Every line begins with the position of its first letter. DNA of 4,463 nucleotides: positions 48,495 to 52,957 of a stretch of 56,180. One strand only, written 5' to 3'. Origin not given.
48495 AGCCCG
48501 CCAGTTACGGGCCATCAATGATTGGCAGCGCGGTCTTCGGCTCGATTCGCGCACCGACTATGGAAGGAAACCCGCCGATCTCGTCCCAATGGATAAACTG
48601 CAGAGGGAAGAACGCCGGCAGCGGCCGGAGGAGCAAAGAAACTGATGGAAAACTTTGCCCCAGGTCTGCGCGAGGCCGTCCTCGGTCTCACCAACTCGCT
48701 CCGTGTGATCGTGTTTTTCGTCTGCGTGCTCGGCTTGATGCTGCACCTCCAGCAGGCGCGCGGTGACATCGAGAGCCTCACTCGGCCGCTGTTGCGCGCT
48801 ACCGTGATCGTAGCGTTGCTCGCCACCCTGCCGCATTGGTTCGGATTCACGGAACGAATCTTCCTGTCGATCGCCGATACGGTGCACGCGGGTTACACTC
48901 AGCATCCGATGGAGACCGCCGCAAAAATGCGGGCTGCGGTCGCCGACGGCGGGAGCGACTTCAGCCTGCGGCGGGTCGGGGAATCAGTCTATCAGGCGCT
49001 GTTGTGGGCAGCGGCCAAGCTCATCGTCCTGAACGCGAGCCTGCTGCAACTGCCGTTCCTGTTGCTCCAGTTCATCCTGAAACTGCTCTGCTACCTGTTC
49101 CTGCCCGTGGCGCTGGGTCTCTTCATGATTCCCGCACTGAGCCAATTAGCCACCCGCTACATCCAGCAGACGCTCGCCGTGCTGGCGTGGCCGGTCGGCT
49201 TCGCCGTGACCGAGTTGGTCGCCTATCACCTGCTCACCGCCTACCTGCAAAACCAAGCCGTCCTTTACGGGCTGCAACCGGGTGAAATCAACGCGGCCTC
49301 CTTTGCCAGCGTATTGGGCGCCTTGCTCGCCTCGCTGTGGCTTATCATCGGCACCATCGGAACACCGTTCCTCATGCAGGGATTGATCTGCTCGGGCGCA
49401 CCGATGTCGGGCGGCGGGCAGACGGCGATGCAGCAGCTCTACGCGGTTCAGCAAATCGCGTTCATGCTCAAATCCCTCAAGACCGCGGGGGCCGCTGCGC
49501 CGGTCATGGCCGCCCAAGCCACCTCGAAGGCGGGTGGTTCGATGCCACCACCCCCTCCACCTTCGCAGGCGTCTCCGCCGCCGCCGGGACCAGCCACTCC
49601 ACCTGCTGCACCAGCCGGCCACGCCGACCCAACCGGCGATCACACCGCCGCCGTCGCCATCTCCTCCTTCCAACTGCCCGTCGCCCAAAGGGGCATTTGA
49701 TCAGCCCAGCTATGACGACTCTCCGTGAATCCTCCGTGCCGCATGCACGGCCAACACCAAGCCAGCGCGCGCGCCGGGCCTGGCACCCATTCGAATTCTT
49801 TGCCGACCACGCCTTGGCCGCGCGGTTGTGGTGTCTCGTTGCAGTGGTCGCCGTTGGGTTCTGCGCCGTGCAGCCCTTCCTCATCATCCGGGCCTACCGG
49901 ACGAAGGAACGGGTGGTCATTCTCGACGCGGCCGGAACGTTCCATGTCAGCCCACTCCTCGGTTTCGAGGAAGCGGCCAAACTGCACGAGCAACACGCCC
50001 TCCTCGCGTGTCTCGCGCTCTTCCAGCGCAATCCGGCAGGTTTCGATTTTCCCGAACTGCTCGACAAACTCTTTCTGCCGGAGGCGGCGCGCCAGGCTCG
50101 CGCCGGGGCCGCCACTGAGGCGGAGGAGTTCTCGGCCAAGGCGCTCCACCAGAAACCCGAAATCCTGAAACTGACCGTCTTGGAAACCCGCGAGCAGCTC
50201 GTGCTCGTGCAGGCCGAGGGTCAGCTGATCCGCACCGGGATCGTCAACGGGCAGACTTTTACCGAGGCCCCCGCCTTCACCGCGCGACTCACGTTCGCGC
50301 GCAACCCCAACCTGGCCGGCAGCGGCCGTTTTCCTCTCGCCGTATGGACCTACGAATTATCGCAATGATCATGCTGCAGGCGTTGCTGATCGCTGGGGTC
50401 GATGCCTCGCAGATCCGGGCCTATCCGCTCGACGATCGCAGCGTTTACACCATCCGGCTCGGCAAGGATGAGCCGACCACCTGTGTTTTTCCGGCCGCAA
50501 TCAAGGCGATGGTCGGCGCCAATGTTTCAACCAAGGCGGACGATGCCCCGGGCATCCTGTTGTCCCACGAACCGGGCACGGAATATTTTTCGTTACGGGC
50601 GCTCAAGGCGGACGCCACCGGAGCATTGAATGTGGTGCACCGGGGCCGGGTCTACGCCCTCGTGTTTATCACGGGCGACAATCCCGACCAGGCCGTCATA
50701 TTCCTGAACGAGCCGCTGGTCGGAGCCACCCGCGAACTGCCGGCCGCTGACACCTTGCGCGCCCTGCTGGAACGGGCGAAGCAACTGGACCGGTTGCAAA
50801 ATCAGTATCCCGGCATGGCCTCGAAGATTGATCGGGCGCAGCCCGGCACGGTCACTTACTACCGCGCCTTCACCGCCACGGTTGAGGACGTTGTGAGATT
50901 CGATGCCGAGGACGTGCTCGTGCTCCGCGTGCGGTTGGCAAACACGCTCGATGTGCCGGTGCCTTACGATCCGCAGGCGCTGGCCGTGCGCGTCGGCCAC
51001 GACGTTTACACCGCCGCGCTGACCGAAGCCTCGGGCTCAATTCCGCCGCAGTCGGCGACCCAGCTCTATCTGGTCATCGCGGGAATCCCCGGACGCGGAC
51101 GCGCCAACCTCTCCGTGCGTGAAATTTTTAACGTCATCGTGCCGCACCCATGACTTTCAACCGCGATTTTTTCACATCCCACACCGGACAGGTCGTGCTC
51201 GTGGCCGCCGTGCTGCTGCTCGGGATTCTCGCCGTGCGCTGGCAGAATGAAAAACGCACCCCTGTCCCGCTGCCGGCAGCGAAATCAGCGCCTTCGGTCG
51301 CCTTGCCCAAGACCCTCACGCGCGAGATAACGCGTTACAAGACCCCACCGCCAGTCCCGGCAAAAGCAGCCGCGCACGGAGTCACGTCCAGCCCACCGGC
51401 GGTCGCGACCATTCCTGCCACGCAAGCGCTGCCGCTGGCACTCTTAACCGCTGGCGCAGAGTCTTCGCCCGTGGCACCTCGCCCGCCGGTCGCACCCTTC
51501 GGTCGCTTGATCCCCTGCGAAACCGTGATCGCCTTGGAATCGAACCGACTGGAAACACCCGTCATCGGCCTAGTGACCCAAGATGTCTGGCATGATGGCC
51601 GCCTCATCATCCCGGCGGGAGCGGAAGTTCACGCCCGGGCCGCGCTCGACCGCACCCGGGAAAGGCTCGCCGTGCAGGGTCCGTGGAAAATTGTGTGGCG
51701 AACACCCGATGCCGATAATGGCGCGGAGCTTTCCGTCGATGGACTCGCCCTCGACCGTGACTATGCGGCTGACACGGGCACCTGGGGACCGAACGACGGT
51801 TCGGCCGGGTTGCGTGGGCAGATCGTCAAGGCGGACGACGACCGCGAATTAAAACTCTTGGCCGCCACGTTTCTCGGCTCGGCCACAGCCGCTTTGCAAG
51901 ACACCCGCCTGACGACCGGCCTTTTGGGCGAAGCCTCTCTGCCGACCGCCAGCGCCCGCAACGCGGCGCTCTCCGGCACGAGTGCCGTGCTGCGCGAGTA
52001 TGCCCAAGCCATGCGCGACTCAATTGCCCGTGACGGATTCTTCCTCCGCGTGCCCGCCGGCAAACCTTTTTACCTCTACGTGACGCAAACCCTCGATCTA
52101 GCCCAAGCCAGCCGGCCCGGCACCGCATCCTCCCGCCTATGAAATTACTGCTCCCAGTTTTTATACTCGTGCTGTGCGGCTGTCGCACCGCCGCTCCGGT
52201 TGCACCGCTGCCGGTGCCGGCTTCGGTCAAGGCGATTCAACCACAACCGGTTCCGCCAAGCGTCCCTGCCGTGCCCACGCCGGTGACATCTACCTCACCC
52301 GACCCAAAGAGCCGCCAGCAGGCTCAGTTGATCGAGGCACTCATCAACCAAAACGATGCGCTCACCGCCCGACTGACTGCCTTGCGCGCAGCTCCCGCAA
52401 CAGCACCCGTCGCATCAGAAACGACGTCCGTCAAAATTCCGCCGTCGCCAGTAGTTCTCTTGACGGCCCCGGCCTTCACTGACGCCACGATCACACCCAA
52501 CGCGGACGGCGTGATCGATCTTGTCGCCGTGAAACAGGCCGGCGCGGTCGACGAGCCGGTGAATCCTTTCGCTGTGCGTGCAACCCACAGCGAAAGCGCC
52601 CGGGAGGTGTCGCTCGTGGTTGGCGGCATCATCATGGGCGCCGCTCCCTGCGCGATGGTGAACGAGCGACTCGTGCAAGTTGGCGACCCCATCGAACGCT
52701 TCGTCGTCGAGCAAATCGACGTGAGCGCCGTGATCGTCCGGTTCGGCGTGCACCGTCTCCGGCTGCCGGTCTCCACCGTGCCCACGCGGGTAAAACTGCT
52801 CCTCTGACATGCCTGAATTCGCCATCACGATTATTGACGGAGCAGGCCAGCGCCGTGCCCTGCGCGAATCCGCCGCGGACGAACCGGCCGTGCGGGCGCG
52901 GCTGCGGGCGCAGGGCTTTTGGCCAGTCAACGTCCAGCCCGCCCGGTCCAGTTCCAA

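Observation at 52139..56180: T2SS/type-IV-pilus components translationally coupled onto the end of a Trb-type T4SS operon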

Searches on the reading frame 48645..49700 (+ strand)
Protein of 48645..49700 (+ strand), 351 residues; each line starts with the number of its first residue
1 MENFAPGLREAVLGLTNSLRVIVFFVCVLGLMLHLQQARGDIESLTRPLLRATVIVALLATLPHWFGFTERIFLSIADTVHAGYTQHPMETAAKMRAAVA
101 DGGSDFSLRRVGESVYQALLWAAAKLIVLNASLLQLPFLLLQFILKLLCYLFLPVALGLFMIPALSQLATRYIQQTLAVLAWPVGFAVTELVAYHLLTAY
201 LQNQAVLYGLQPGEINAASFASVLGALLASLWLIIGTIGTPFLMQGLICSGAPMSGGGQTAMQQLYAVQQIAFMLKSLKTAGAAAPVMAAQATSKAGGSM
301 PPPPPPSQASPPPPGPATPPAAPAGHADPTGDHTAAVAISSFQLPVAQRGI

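Call 6: search_protein_families(library=pfam, proteins=[window:48645-49700:+], max_evalue=0.1)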
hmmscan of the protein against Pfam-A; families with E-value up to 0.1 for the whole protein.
window:48645-49700:+ (351 aa): 1 family
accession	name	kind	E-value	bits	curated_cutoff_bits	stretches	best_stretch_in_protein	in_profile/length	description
PF04610.19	TrbL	-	0.00056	20.2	25.9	1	23-235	2-213/215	TrbL/VirB6 plasmid conjugal transfer protein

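Call 7: search_protein_families(library=ncbifam, proteins=[window:48645-49700:+], max_evalue=0.1)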
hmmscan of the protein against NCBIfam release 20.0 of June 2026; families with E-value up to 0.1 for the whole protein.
window:48645-49700:+ (351 aa): 1 family
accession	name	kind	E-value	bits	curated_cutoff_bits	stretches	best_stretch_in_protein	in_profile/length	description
NF033761.1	gliding_GltJ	equivalog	0.019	14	450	1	265-338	384-455/671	adventurous gliding motility protein GltJ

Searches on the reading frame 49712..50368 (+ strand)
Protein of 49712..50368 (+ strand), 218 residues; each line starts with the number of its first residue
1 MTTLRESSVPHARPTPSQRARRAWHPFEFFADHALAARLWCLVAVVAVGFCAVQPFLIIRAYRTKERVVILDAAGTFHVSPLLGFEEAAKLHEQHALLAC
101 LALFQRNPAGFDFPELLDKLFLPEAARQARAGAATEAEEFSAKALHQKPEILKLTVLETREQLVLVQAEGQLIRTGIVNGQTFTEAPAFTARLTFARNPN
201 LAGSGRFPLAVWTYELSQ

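Call 30: search_protein_families(library=pfam, proteins=[window:49712-50368:+], max_evalue=0.05)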
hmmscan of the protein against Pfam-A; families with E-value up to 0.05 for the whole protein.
window:49712-50368:+ (218 aa): 0 families

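Call 59: search_solved_structures(query=A4, max_evalue=10)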
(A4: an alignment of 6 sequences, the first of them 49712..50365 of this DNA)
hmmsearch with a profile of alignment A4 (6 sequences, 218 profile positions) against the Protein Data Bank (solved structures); distinct sequences matched with E-value up to 10: 1.
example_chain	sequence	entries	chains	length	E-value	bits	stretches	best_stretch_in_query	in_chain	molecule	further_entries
5kpe_A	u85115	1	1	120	0.42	13.4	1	96-147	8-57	De novo Beta Sheet Design Protein OR664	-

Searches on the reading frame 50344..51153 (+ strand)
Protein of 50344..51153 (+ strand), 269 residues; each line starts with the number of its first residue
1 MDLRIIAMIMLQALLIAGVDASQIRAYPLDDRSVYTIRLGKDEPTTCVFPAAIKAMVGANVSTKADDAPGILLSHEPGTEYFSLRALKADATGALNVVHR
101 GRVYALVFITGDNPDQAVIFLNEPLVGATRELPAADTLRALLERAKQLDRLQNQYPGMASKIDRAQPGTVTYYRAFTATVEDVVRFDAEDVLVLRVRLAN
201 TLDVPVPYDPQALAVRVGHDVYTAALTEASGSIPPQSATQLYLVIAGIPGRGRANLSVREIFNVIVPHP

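Call 6: search_protein_families(library=pfam, proteins=[window:50344-51153:+], max_evalue=0.1)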
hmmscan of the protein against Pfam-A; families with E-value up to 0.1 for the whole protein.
window:50344-51153:+ (269 aa): 0 families

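Call 7: search_protein_families(library=ncbifam, proteins=[window:50344-51153:+], max_evalue=0.1)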
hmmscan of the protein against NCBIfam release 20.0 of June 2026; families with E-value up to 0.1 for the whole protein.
window:50344-51153:+ (269 aa): 1 family
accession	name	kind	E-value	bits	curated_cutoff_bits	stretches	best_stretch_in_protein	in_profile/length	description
TIGR03749.1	conj_TIGR03749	hypoth_equivalog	0.00091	18.8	138.8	1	150-248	157-253/259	TIGR03749 family integrating conjugative element protein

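Call 58: search_solved_structures(query=A3, max_evalue=10)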
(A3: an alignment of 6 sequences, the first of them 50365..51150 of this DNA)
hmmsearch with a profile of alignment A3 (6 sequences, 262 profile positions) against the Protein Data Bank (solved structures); distinct sequences matched with E-value up to 10: 1.
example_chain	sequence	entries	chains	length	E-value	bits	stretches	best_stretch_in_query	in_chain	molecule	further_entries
8d30_A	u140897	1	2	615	1.8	11.4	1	139-227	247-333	Coatomer subunit beta'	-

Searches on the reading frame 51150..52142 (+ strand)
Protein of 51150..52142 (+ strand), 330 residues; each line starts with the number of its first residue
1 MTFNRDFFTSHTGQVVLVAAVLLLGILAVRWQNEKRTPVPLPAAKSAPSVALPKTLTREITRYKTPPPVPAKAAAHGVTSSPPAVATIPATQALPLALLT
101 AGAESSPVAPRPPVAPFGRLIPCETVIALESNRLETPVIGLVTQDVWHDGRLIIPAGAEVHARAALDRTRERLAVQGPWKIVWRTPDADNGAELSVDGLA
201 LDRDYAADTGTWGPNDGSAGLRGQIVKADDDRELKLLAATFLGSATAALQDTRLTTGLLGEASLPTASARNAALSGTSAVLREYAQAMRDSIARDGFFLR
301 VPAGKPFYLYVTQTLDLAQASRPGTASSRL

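Call 6: search_protein_families(library=pfam, proteins=[window:51150-52142:+], max_evalue=0.1)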
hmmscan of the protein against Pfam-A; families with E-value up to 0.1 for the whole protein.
window:51150-52142:+ (330 aa): 2 families
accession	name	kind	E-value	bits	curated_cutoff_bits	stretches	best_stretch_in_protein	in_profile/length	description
PF03743.19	TrbI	-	1.2e-15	58.3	35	1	117-317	4-188/188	Bacterial conjugation TrbI-like protein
PF05425.18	CopD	-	0.073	13.9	32.1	0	5-41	34-70/105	Copper resistance protein D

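Call 7: search_protein_families(library=ncbifam, proteins=[window:51150-52142:+], max_evalue=0.1)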
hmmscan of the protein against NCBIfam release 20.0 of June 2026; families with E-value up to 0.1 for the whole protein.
window:51150-52142:+ (330 aa): 0 families

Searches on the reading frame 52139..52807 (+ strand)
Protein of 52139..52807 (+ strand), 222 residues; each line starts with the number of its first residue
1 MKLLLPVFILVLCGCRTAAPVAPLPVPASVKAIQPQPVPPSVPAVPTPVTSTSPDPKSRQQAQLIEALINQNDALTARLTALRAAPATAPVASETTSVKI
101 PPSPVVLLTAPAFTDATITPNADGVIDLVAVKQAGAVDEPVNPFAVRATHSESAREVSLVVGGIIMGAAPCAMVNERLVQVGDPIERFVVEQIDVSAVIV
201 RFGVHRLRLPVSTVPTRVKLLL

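Call 6: search_protein_families(library=pfam, proteins=[window:52139-52807:+], max_evalue=0.1)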
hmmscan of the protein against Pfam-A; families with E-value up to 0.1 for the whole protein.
window:52139-52807:+ (222 aa): 2 families
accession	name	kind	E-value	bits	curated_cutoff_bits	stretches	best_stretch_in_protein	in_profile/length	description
PF16537.11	T2SSB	-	0.0076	16.3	28.4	1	172-210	20-59/60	Type II secretion system protein B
PF11157.13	DUF2937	-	0.045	14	25.3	1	51-88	65-102/162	Protein of unknown function (DUF2937)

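Call 7: search_protein_families(library=ncbifam, proteins=[window:52139-52807:+], max_evalue=0.1)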
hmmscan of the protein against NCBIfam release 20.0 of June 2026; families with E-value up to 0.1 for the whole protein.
window:52139-52807:+ (222 aa): 0 families

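Call 45: search_solved_structures(query=A2, max_evalue=10)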
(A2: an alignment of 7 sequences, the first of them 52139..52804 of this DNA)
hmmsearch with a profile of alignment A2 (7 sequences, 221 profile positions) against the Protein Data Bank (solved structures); distinct sequences matched with E-value up to 10: 3.
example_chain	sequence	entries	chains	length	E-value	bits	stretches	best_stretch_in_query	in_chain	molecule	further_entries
4wfw_A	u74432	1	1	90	0.68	13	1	168-206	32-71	General secretion pathway protein B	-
3oss_C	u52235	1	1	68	1.2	12.2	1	157-205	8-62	TYPE 2 SECRETION SYSTEM, GSPC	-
1hlu_P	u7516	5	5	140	1.8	11.6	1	157-185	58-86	PROFILIN | Profilin-1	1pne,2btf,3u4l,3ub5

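Call 66: search_protein_families(library=pfam, alignment_id=A2, max_evalue=0.1)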
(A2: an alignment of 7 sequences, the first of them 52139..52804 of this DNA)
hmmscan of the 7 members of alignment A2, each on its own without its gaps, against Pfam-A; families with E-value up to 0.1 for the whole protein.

A. member 1, window:52139-52804:+ (222 aa): 2 families
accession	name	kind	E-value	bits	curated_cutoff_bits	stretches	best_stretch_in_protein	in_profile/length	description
PF16537.11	T2SSB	-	0.0076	16.3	28.4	1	172-210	20-59/60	Type II secretion system protein B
PF11157.13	DUF2937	-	0.045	14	25.3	1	51-88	65-102/162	Protein of unknown function (DUF2937)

B. families by the number of members that match (of 7 scanned): 5 families
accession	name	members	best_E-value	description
PF16537.11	T2SSB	6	1.7e-07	Type II secretion system protein B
PF23862.1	CdsD_C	3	5.9e-05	CdsD C-terminal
PF23893.1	Y4YQ_C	1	0.021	Uncharacterised protein Y4YQ C-terminal domain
PF01384.25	PHO4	1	0.039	Phosphate transporter family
PF11157.13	DUF2937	1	0.045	Protein of unknown function (DUF2937)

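Call 82: predict_structure(protein=window:52139-52804:+)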
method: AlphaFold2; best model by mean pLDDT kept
length: 222 residues; sequences in the alignment: 1
mean_pLDDT: 45.3   pTM: 0.23
mean pLDDT of the five models: 45.3, 42.1, 39.7, 38.3, 36.4
residues with pLDDT >= 90: 1; 70-90: 25; 50-70: 38; < 50: 158
segments of 3 or more residues with pLDDT < 50: 14-22, 88-222
pLDDT, mean of each block of 10 residues (from residue 1): 52 47 50 56 54 66 86 83 57 31 31 35 34 35 42 41 36 30 32 29 39 34 30
secondary structure, 60 per line:
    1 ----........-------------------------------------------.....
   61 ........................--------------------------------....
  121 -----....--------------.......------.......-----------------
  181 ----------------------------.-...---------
elements in order: H5-12 H56-84 E117-120 E126-129 E144-150 E157-163
